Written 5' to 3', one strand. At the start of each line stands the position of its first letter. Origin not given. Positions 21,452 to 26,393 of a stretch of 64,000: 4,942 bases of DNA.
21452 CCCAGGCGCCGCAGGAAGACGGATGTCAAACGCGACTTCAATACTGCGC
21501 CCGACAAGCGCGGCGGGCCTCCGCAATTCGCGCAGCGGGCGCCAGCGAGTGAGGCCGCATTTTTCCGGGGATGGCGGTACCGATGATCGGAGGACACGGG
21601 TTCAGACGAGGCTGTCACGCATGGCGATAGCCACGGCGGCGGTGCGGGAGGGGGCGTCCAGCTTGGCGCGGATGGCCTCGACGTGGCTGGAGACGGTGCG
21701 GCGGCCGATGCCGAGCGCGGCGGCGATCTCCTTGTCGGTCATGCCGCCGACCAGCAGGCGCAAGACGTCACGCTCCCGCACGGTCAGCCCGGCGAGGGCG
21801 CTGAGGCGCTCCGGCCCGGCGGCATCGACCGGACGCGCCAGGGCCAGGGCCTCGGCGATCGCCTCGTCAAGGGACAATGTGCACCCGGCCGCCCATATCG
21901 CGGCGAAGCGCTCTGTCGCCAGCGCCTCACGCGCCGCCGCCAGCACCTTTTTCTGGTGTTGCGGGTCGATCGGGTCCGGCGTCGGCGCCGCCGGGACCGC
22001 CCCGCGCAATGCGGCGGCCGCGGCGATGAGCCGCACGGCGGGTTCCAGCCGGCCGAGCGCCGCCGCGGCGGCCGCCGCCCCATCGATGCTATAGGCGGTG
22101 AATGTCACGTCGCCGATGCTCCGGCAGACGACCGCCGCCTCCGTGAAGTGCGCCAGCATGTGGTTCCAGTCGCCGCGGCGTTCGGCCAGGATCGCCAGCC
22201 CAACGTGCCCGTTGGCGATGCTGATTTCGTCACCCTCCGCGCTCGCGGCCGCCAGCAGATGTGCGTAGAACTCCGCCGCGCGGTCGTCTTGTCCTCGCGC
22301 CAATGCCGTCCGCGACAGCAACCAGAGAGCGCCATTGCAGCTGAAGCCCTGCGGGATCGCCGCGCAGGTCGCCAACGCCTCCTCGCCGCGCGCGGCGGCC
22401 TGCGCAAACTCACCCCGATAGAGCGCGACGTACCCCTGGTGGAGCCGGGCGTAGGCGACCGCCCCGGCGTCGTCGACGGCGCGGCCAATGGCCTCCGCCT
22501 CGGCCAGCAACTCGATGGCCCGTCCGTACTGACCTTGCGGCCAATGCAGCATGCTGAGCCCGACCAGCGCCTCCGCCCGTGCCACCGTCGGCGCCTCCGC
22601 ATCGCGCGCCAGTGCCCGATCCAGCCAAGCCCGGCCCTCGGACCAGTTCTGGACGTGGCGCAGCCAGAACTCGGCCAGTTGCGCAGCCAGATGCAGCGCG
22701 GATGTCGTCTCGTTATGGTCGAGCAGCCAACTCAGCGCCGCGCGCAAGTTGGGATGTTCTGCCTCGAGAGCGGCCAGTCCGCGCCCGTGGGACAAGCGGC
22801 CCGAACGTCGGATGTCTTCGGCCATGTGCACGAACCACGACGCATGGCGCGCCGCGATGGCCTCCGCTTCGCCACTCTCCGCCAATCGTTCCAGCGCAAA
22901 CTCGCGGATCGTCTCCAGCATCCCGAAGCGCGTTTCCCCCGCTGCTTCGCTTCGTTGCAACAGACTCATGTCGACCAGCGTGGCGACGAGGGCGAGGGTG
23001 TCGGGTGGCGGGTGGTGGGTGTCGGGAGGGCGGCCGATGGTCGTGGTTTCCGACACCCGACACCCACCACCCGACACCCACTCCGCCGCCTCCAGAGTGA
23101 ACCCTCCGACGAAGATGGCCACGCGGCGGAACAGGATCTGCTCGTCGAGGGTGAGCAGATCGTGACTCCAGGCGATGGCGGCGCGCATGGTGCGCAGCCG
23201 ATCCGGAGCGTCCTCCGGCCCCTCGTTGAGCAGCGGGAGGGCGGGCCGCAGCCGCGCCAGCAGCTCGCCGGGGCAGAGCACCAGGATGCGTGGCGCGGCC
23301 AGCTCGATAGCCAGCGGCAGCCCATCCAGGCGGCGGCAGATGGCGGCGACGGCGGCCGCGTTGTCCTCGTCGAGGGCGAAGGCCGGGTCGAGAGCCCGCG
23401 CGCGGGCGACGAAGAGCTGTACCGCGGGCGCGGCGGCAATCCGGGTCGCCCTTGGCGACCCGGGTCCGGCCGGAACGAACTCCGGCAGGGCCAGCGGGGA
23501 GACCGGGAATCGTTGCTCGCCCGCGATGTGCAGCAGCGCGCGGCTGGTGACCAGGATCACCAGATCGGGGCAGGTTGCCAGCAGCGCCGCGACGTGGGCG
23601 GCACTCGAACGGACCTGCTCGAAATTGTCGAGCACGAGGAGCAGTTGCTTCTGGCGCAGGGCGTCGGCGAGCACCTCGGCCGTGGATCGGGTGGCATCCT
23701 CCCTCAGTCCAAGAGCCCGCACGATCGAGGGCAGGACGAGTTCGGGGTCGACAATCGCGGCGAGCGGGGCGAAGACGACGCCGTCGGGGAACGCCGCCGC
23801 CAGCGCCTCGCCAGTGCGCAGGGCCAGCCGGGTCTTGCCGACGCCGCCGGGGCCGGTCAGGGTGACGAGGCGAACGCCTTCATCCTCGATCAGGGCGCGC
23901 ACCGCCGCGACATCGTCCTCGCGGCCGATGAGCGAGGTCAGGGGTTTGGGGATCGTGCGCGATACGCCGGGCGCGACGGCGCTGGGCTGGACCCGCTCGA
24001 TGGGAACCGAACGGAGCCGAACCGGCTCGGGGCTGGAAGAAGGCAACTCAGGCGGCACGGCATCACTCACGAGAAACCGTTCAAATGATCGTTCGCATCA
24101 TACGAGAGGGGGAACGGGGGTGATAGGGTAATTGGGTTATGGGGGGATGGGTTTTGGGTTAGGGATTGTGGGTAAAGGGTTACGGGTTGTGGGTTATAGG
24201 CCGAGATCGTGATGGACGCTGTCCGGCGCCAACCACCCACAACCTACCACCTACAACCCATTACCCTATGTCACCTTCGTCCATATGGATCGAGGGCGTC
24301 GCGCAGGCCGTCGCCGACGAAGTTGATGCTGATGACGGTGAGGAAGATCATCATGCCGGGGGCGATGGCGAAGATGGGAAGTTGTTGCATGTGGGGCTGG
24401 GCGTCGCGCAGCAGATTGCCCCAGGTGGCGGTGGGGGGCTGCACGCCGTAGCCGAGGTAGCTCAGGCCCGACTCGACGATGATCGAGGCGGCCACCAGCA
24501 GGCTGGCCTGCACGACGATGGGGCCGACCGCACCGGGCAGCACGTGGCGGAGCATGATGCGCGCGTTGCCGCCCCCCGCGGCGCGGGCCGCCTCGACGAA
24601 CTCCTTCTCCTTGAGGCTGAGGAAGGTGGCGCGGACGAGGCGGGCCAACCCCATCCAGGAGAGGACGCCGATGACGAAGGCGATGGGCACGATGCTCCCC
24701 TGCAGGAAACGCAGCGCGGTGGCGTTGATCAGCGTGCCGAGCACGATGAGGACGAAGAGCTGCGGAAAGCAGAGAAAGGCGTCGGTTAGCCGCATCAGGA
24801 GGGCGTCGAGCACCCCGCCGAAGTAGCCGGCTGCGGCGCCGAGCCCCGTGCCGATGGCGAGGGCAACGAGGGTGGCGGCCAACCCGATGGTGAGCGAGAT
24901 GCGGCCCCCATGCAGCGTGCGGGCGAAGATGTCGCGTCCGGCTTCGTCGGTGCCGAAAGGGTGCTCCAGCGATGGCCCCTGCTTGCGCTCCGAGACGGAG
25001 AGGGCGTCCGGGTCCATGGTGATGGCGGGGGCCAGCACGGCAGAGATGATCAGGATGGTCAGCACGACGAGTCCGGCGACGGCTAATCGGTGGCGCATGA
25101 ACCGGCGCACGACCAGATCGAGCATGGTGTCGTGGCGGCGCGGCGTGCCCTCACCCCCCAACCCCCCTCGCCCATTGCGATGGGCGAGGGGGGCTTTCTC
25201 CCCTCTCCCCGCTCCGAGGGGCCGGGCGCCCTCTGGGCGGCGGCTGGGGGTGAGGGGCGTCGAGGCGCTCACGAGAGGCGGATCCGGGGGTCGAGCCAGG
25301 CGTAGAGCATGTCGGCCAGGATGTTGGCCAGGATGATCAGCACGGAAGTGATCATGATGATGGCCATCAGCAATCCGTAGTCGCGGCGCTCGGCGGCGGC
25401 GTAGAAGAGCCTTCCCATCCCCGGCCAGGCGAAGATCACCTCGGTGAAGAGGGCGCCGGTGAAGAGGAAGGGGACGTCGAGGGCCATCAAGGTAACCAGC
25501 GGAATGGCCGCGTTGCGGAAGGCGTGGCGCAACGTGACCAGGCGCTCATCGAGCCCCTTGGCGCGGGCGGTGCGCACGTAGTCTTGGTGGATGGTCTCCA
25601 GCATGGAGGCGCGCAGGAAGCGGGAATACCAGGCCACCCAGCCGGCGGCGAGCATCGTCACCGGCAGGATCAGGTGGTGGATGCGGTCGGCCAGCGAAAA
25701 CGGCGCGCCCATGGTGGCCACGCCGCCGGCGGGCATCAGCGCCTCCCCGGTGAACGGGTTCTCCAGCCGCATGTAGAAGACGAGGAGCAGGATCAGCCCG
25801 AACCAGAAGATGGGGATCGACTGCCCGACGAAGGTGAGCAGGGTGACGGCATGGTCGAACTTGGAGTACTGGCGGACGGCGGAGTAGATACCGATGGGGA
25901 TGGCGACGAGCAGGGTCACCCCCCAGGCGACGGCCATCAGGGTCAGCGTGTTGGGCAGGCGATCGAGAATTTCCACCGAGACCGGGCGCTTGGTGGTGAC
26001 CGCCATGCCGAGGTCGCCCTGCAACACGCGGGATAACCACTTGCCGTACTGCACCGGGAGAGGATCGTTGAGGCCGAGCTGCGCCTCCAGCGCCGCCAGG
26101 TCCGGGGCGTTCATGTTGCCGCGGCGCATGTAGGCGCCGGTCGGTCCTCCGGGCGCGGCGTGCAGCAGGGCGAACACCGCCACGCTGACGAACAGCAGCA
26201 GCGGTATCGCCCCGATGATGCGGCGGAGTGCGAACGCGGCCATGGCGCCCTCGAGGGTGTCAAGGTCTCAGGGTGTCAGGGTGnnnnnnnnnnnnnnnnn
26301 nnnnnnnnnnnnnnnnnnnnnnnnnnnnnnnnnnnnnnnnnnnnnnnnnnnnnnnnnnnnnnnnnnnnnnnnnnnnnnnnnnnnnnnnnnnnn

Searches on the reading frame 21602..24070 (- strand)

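Call 5: search_protein_families(library=pfam, proteins=[window:21602-24070:-], max_evalue=1)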
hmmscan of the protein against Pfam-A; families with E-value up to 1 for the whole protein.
window:21602-24070:- (822 aa): 24 families
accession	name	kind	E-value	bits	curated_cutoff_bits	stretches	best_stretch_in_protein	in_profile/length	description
PF00196.25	GerE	-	2.8e-15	56.1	23.5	1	762-816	3-57/57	Bacterial regulatory proteins, luxR family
PF13424.12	TPR_12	-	1.4e-08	35.2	30.1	3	469-528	12-74/77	Tetratricopeptide repeat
PF13401.12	AAA_22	-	7.1e-08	33.3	27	1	67-172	6-109/130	AAA domain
PF08281.18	Sigma70_r4_2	-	4.1e-07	30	25.7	1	757-804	6-54/54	Sigma-70, region 4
PF13191.12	AAA_16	-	1.3e-06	29.4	32.6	1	47-169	2-160/167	AAA ATPase domain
PF00931.28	NB-ARC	-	1.8e-06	27.8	23.5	1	57-177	9-136/248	NB-ARC domain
PF04545.22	Sigma70_r4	-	4.9e-06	26.4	24.1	1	758-804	1-48/50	Sigma-70, region 4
PF13384.12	HTH_23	-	0.00015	21.9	24.6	1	769-796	10-37/50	Homeodomain-like domain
PF13518.12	HTH_28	-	0.0017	18.9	25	1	769-800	5-36/52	Helix-turn-helix domain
PF07638.17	Sigma70_ECF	-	0.0022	18.4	21.1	1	762-806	136-181/185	ECF sigma factor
PF21476.4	PF0610-like_N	-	0.003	18.2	33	1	763-801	1-39/50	PF0610-like, N-terminal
PF05729.18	NACHT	-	0.0085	16.4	26.7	1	67-177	1-129/167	NACHT domain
PF20432.4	Xre-like-HTH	-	0.022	15.5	25.8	1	775-795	22-42/63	Antitoxin Xre-like helix-turn-helix domain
PF13551.12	HTH_29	-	0.025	15.1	28.1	1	769-801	4-37/64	Winged helix-turn helix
PF08279.18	HTH_11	-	0.025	14.9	25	1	765-804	1-43/55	HTH domain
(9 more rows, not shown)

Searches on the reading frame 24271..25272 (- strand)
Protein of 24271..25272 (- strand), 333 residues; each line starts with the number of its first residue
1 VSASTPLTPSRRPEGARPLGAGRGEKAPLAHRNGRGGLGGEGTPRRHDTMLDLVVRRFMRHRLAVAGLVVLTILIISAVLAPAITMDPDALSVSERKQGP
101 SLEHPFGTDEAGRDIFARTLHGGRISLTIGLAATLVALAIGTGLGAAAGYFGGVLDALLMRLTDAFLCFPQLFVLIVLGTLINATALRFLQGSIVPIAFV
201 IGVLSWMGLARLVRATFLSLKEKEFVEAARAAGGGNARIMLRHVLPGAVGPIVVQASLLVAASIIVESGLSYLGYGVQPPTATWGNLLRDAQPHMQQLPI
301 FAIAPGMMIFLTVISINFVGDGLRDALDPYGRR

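Call 36: search_protein_families(library=pfam, proteins=[window:24271-25272:-], max_evalue=0.00001)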
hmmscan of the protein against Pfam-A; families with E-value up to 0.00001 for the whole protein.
window:24271-25272:- (333 aa): 2 families
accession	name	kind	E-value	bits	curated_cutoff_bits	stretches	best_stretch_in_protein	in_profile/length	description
PF00528.27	BPD_transp_1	-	9.2e-26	91.1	26.4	1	141-329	1-180/184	Binding-protein-dependent transport system inner membrane component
PF12911.12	OppC_N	-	7.5e-11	42.2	23.9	1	51-100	3-53/53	N-terminal TM domain of oligopeptide transport permease C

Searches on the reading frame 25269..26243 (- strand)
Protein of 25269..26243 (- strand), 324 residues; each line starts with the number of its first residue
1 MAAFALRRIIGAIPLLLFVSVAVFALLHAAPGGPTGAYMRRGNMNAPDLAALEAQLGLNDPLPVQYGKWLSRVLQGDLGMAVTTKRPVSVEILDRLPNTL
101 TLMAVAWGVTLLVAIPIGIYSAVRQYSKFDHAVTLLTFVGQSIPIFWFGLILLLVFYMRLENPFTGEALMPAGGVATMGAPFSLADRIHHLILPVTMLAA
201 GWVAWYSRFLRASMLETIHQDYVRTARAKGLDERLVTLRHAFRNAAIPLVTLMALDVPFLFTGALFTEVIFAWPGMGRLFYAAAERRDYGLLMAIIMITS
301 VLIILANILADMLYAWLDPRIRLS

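Call 36: search_protein_families(library=pfam, proteins=[window:25269-26243:-], max_evalue=0.00001)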
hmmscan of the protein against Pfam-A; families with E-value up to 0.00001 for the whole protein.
window:25269-26243:- (324 aa): 2 families
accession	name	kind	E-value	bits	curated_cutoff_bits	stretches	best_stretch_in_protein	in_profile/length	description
PF00528.27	BPD_transp_1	-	1.9e-42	145.5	26.4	1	114-322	1-183/184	Binding-protein-dependent transport system inner membrane component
PF19300.4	BPD_transp_1_N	-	1.3e-13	51.6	23.8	1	1-102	1-113/114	Binding-prot-dependent transport system membrane comp, N-term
